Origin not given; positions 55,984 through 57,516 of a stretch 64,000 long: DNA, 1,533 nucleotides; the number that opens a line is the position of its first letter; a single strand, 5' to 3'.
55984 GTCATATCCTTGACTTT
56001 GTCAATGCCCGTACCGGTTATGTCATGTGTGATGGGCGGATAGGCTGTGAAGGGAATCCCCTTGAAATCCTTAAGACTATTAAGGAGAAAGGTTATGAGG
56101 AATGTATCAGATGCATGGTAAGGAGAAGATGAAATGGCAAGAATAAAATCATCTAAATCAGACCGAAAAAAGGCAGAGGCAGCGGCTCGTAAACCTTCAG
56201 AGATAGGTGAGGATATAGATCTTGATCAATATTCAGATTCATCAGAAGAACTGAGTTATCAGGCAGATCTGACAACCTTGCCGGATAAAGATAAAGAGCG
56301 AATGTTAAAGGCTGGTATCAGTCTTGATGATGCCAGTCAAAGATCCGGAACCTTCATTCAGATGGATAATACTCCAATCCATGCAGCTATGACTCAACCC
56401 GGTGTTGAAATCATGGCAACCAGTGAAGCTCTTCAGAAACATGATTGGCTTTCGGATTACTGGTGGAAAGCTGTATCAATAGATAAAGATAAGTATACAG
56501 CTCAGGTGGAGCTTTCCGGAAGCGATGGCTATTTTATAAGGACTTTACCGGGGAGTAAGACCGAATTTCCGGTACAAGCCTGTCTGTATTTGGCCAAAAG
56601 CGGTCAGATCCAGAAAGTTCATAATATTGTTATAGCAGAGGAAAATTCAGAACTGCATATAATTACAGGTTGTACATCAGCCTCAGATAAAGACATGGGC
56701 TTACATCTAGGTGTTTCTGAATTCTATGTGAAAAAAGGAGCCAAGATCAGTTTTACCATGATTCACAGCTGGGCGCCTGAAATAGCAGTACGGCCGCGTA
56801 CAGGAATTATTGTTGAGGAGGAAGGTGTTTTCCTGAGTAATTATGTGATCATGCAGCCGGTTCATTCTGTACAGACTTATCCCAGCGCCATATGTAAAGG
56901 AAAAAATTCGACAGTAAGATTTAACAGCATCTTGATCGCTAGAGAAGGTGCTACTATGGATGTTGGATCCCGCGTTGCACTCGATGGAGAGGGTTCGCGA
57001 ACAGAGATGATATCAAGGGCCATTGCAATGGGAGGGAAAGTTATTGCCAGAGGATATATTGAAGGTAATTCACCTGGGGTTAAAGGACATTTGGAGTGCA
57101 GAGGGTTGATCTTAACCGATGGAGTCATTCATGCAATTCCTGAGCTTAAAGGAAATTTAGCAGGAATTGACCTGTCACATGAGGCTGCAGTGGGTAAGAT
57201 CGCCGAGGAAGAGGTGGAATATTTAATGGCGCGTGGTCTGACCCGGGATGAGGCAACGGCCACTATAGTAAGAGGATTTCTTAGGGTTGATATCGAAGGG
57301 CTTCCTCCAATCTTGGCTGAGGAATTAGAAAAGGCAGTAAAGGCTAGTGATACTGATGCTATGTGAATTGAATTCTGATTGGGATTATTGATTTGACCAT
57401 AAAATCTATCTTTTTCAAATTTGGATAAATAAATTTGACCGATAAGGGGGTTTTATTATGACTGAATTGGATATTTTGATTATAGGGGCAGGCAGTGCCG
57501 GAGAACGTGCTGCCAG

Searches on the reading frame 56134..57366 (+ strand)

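Call 82: search_protein_families(library=pfam, proteins=[window:56134-57366:+], max_evalue=0.000001)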
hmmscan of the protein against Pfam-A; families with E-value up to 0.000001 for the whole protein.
window:56134-57366:+ (410 aa): 1 family
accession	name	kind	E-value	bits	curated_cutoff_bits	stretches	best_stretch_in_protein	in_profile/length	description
PF01458.23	SUFBD_core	-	1.8e-38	132.7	27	1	155-382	5-232/232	SUF system FeS cluster assembly, SufBD core domain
